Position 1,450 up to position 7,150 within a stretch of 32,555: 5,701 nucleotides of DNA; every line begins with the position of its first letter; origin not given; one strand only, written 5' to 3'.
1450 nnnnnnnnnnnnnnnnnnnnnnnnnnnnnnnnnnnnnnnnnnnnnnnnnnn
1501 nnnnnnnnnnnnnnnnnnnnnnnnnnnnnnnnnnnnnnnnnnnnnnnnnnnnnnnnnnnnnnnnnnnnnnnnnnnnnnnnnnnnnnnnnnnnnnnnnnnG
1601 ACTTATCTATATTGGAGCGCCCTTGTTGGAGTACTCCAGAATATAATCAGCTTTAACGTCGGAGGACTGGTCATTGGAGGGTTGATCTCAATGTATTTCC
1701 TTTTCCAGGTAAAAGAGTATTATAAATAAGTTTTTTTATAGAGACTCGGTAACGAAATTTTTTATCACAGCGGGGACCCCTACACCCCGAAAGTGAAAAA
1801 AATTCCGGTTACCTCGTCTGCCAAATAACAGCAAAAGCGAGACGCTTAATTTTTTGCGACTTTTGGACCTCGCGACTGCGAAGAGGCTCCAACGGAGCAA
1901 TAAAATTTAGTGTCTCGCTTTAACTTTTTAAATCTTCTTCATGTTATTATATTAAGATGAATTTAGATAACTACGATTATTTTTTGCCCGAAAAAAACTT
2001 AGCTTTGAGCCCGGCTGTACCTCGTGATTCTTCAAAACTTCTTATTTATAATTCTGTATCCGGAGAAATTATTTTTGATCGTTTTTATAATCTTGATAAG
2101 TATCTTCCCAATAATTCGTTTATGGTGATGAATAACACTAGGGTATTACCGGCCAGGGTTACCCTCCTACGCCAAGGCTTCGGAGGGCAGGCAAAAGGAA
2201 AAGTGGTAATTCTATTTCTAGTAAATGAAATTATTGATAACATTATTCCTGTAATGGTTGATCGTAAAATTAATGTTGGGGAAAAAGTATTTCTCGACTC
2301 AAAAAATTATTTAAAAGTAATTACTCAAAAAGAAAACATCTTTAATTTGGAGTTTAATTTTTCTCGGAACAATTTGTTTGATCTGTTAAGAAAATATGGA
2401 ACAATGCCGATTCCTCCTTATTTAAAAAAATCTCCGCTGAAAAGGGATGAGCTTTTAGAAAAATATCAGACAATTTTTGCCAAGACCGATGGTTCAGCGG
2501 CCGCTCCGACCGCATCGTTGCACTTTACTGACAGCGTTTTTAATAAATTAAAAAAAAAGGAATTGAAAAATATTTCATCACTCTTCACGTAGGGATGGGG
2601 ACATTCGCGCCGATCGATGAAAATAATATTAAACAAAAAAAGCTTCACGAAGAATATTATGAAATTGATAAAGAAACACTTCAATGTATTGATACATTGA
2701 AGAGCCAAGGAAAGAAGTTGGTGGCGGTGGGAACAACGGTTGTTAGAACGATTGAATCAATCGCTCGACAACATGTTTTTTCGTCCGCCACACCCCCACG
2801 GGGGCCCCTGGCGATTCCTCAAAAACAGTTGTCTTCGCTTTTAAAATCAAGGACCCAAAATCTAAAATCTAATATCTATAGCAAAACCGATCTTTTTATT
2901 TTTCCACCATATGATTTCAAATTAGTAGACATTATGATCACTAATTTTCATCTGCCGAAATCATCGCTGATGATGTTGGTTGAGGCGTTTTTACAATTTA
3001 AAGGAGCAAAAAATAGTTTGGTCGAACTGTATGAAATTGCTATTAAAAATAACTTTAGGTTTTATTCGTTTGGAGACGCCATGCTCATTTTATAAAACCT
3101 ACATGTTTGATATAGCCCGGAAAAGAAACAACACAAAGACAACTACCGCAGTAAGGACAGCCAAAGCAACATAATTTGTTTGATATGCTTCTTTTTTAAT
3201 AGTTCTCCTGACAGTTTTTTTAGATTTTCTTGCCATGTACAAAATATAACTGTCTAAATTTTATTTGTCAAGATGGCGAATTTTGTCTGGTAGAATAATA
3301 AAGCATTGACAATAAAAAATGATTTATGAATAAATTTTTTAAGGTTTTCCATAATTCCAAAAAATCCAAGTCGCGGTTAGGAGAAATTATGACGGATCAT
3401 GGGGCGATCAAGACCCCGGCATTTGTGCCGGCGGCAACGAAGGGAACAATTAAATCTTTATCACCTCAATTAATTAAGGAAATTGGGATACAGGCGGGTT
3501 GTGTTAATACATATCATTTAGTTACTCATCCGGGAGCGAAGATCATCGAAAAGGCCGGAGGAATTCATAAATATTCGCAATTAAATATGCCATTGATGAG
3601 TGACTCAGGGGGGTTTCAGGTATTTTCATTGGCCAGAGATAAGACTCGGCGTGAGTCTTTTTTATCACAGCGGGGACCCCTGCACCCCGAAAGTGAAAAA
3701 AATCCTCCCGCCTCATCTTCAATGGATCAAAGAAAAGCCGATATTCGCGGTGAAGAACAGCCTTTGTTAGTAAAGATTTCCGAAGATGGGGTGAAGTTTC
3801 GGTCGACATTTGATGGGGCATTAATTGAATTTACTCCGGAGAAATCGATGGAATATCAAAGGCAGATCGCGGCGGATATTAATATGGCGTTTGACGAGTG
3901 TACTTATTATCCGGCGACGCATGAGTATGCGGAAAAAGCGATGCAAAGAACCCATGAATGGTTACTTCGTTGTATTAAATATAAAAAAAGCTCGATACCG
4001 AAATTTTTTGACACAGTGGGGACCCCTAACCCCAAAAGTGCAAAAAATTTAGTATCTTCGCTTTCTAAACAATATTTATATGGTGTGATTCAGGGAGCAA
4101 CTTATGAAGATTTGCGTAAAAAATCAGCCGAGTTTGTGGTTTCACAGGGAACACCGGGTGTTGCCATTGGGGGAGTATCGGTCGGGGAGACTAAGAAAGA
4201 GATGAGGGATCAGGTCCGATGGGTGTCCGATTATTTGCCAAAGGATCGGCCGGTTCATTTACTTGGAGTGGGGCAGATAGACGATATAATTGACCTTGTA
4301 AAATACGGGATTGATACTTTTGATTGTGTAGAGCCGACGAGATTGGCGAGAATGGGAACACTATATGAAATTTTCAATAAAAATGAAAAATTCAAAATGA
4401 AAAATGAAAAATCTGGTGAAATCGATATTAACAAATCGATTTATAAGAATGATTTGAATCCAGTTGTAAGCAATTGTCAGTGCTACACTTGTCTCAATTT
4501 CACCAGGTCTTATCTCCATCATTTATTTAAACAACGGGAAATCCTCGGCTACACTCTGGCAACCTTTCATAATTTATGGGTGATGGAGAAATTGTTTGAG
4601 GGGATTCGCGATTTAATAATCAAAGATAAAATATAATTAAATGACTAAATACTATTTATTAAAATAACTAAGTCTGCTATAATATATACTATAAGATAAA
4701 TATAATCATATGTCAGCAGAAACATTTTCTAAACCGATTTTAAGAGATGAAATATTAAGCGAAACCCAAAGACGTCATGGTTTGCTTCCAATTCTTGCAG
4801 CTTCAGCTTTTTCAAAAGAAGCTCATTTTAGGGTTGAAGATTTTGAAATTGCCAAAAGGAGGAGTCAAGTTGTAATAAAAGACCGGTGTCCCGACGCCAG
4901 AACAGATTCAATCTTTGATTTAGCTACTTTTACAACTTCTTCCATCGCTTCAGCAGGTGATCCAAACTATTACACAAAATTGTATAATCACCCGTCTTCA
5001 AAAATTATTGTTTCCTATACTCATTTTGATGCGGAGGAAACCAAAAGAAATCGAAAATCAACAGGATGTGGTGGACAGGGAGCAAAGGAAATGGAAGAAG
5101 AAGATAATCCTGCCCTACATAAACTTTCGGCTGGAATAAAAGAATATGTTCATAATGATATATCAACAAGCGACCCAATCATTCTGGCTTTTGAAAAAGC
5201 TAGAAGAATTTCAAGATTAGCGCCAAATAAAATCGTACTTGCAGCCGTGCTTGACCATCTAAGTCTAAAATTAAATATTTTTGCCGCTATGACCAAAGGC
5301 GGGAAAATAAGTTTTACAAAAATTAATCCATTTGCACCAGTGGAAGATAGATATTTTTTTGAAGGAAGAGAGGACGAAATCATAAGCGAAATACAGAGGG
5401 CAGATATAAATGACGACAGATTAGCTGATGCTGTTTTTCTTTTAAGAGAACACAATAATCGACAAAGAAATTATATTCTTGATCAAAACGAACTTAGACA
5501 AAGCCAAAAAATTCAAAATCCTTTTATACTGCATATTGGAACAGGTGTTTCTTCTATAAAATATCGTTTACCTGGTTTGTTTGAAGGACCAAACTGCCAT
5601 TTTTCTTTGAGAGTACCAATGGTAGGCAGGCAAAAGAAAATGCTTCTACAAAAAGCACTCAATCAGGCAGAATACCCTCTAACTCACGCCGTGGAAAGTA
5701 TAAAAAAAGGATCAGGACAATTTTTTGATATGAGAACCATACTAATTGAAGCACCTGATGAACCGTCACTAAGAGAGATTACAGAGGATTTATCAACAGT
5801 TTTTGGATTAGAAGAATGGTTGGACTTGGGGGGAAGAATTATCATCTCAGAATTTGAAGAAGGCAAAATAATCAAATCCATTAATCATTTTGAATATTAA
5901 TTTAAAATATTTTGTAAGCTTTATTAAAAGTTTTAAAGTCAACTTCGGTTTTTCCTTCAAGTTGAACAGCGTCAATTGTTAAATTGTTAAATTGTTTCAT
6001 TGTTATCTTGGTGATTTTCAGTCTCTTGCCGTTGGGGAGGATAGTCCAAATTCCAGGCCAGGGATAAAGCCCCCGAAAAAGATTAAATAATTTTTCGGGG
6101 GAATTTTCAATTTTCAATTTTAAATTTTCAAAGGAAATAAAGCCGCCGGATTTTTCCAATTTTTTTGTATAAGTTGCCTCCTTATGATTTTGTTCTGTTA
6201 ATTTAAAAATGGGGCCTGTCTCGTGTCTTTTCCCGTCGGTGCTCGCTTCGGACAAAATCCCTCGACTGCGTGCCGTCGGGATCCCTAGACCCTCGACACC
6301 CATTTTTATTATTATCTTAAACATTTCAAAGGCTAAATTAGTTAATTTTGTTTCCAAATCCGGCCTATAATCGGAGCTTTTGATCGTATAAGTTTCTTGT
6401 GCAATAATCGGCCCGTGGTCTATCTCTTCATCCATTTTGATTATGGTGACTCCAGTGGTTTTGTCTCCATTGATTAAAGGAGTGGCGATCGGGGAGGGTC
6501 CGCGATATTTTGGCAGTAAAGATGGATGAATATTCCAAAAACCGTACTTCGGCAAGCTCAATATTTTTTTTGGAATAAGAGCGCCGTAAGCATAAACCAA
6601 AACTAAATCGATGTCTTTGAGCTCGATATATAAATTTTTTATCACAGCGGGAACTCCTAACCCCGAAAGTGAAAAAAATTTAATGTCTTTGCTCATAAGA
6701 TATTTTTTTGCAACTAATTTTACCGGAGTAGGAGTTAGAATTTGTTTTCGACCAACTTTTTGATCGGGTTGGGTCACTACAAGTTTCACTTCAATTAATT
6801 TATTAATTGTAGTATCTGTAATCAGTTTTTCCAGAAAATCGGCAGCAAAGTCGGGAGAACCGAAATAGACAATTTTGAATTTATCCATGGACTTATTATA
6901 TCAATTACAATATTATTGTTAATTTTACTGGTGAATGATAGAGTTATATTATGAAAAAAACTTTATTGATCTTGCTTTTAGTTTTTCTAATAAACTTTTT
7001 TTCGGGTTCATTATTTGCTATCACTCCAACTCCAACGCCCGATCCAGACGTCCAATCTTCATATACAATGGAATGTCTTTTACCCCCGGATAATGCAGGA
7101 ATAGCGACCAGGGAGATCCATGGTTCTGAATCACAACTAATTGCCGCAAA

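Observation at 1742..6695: About 78-bp long-palindrome elements (family A) inserted in frame in tgt (twice), fmt and probably queA, resembling Rickettsia RPEs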

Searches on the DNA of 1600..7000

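Call 51: search_rna_families(source=window, start=1600, end=7000, threshold=evalue, max_evalue=1)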
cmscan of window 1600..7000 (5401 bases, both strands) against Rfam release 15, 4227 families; matches with E-value up to 1: 0.
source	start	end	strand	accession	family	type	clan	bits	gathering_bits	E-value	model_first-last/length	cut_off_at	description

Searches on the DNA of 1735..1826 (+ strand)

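Call 30: build_rna_model(alignment_id=A3, structure=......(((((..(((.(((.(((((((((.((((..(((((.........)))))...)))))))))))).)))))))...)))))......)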
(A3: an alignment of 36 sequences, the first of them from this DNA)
Model R1 built from alignment A3 (36 sequences, 93 columns); structure: as given.
model positions 91; base pairs 29; branch points 0; effective number of sequences 1.46; information 0.626 bits per position. Calibrated on 0.2 Mb of random sequence (short: E-values are rough).
structure used (alignment columns):
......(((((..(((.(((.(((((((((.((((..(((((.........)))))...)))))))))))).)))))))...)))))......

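Call 31: search_with_rna_model(model_id=R1, sources=[window, L001, L002, L003, L004, L005, L006, L007, L008, L009, L010, L011, L012, L013, L014, L015, L016, L017, L018, L019, L020, L021, L022, L023, L024, L025, L026, L027, L028, L029, L030, L031, L032, L033, L034], max_evalue=1, make_alignment=true)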
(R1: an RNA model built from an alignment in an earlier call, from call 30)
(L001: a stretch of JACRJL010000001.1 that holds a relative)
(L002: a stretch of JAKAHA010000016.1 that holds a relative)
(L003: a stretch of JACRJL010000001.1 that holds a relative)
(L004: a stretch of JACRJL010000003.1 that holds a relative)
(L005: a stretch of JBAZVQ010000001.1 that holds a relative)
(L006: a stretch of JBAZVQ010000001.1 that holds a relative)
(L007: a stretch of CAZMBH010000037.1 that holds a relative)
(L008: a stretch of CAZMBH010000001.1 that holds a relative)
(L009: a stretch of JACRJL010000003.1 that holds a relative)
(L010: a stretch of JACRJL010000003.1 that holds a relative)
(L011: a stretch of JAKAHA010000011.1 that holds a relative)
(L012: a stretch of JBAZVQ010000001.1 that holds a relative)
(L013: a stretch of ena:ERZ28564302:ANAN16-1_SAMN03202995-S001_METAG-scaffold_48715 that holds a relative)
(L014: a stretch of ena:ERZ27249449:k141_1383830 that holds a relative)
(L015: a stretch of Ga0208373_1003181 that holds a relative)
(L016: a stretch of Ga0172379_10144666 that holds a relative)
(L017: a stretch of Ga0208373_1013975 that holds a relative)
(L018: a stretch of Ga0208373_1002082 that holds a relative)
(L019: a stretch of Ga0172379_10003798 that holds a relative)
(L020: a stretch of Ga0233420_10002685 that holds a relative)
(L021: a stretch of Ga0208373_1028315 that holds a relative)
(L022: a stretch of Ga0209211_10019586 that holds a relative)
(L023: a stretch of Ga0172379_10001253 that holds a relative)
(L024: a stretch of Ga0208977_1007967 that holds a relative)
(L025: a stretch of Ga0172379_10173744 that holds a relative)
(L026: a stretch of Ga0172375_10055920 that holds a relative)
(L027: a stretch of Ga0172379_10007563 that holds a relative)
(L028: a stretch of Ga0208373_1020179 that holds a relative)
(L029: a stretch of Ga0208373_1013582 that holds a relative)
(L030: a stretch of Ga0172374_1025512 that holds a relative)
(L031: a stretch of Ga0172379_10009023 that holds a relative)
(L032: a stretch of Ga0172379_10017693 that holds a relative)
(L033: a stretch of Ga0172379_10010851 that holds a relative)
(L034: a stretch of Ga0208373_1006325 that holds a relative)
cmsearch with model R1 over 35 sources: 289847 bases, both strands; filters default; matches with E-value up to 1: 110.
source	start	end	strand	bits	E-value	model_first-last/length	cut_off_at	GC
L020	1880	1970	-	108.3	4.6e-26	1-91/91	no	0.4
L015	190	280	-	108.1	5e-26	1-91/91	no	0.41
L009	6735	6825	-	106.1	1.8e-25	1-91/91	no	0.34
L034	8370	8460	-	105.3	2.9e-25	1-91/91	no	0.44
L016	782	872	-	104.4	5.1e-25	1-91/91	no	0.44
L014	8828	8918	+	104.4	5.2e-25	1-91/91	no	0.46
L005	6463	6553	-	102.6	1.6e-24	1-91/91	no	0.41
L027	5306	5396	-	102.6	1.6e-24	1-91/91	no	0.41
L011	991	1081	+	101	4.3e-24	1-91/91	no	0.43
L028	836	925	-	101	4.4e-24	1-91/91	no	0.36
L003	2007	2097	-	99.6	1e-23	1-91/91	no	0.38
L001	2678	2768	+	99.3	1.3e-23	1-91/91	no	0.37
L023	6848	6937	-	98.4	2.3e-23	1-91/91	no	0.41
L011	2693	2782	+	98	2.8e-23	1-91/91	no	0.33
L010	7455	7545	-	96.9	5.8e-23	1-91/91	no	0.43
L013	688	777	+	96.3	8.4e-23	1-91/91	no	0.37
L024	489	578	-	96.3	8.4e-23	1-91/91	no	0.37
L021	135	224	-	95.6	1.3e-22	1-91/91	no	0.4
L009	1283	1370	-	94.3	2.9e-22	1-91/91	no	0.43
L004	5684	5773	-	92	1.2e-21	1-91/91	no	0.39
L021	2198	2289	+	90.8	2.7e-21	1-91/91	no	0.46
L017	1416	1506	+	90.3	3.7e-21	1-91/91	no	0.38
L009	675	762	-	90.1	4.1e-21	1-91/91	no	0.42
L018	12063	12153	-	89.5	6e-21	1-91/91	no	0.43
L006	7681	7771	-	88.1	1.5e-20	1-91/91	no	0.42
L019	28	118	+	88.1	1.5e-20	1-91/91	no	0.42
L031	12304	12394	+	88.1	1.5e-20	1-91/91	no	0.42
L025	1367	1458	+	87.9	1.7e-20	1-91/91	no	0.48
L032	4601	4691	+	87.8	1.7e-20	1-91/91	no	0.44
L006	5835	5925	-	87.3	2.4e-20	1-91/91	no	0.43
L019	1874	1964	+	87.3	2.4e-20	1-91/91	no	0.43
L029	2743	2832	+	85.9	5.7e-20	1-91/91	no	0.5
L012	3833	3922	-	85.9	5.8e-20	1-91/91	no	0.46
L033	4983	5072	-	85.9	5.8e-20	1-91/91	no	0.46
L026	1939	2029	+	84.8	1.1e-19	1-91/91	no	0.38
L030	2130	2220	-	84.8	1.1e-19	1-91/91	no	0.38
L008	7188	7278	+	84.6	1.3e-19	1-91/91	no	0.41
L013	3319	3408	+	84.6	1.3e-19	1-91/91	no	0.32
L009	333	420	-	83.6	2.4e-19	1-91/91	no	0.43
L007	3005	3096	-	79.7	2.9e-18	1-91/91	no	0.46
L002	5413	5502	+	78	8.4e-18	1-91/91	no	0.43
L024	834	924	-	76.1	2.7e-17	1-91/91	no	0.51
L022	3470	3558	-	61.3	2.9e-13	1-91/91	no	0.36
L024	2734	2822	-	61.3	2.9e-13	1-91/91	no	0.36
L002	1459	1559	+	54.7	1.8e-11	1-91/91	no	0.43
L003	1910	2010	+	52.3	8.6e-11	1-91/91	no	0.45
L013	322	432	+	47.5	1.7e-09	1-91/91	no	0.51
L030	253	366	-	46.9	2.5e-09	1-91/91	no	0.45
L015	10681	10796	-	46.8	2.6e-09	1-91/91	no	0.47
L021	1318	1384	-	46.7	2.8e-09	1-91/91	no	0.31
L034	8778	8886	-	46.7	2.9e-09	1-91/91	no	0.45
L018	11958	12061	+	45.2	7.2e-09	1-91/91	no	0.33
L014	10313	10418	+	39.8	2.1e-07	1-91/91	no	0.45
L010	6807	6908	-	34.6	5.7e-06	1-91/91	no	0.42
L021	2287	2389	-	34.1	7.4e-06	1-91/91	no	0.42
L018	4309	4408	+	33.6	1e-05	1-91/91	no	0.4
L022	3369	3468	+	33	1.5e-05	1-91/91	no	0.43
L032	4689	4789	-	33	1.5e-05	1-91/91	no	0.42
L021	483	582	-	32.5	2.1e-05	1-91/91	no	0.48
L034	7377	7469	-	31.6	3.7e-05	1-91/91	no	0.47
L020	951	1049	-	29.1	0.00017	1-91/91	no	0.45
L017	1508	1608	-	28.9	0.00021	1-91/91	no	0.43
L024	1712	1805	-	25.9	0.0013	1-91/91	no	0.5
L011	1721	1813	+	25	0.0023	1-91/91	no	0.47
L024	2633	2732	+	23.4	0.0064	1-91/91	no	0.44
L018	12063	12153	+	22.9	0.0084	1-91/91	no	0.43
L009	6735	6825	+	22.6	0.01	1-91/91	no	0.34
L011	2308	2392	+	22.3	0.012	1-91/91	no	0.45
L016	782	872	+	21.9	0.016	1-91/91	no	0.44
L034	8370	8460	+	21.4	0.023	1-91/91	no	0.44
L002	5413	5502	-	21.2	0.025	1-91/91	no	0.43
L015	190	280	+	21.2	0.025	1-91/91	no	0.41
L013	688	777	-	20.9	0.03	1-91/91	no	0.37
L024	489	578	+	20.9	0.03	1-91/91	no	0.37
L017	1416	1506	-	20.8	0.032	1-91/91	no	0.38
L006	7681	7771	+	20.7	0.034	1-91/91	no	0.42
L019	28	118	-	20.7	0.034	1-91/91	no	0.42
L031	12304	12394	-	20.7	0.034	1-91/91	no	0.42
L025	1460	1545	-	20.7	0.035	16-91/91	5'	0.38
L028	836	925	+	20.5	0.038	1-91/91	no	0.36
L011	2693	2782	-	20.4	0.041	1-91/91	no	0.33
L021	136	225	+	20.3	0.043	1-91/91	no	0.39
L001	2678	2768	-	20.3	0.044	1-91/91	no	0.37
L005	6463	6553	+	20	0.052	1-91/91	no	0.41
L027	5306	5396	+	20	0.052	1-91/91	no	0.41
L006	5835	5925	+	19.8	0.06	1-91/91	no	0.43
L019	1874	1964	-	19.8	0.06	1-91/91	no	0.43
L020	1880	1970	+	19.7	0.066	1-91/91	no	0.4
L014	10313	10418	-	19.5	0.074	1-91/91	no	0.45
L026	1939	2026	-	19.5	0.075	1-91/91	no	0.4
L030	2133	2220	+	19.5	0.075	1-91/91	no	0.4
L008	1417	1510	+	19.3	0.082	1-91/91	no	0.49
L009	675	762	+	19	0.098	1-91/91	no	0.42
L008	7188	7278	-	18.8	0.11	1-91/91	no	0.41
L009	1283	1370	+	18.8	0.12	1-91/91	no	0.43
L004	5684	5773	+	18.4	0.14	1-91/91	no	0.39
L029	2743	2832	-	18.4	0.14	1-91/91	no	0.5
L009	2169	2329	-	17.6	0.24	1-91/91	no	0.3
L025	1367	1458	-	16.9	0.37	1-91/91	no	0.48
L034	8778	8886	+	16.7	0.42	1-91/91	no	0.45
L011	991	1081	-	16.7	0.44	1-91/91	no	0.43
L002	1459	1559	-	15.9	0.68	1-91/91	no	0.43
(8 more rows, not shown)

Alignment A4: 110 matches aligned to the model, 214 columns, each read 5' to 3' on its own strand. Consensus structure (alignment columns), stored with it:
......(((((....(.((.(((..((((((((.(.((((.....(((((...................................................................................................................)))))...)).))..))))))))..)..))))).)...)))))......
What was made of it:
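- Checked: The covariance model scores it 25.9 bits, E 0.0013 (call 31).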

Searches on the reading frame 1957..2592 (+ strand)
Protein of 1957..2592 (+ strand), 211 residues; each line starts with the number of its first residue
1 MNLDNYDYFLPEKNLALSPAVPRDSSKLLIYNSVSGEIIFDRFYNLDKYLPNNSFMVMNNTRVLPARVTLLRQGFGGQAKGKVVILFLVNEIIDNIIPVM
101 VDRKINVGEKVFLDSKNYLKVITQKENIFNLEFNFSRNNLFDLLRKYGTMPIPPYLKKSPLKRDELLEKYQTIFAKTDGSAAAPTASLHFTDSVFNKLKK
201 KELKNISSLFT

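Call 34: search_protein_families(library=pfam, proteins=[window:1957-2592:+], max_evalue=0.00001)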
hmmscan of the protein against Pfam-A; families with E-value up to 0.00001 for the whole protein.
window:1957-2592:+ (211 aa): 1 family
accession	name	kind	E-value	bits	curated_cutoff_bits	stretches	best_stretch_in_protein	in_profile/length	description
PF02547.20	Queuosine_synth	-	1.9e-43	149.3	25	1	4-204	2-183/322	Queuosine biosynthesis protein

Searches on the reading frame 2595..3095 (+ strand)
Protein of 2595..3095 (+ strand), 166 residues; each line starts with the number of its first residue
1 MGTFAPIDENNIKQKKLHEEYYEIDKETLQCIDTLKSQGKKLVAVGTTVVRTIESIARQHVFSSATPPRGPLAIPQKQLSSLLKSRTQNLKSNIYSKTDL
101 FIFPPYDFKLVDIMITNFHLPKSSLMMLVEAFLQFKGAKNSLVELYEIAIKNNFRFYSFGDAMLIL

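Call 34: search_protein_families(library=pfam, proteins=[window:2595-3095:+], max_evalue=0.00001)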
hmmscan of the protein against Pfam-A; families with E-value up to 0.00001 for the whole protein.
window:2595-3095:+ (166 aa): 1 family
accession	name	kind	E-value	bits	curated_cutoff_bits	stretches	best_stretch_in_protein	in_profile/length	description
PF02547.20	Queuosine_synth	-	2.6e-46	158.7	25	1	1-165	193-322/322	Queuosine biosynthesis protein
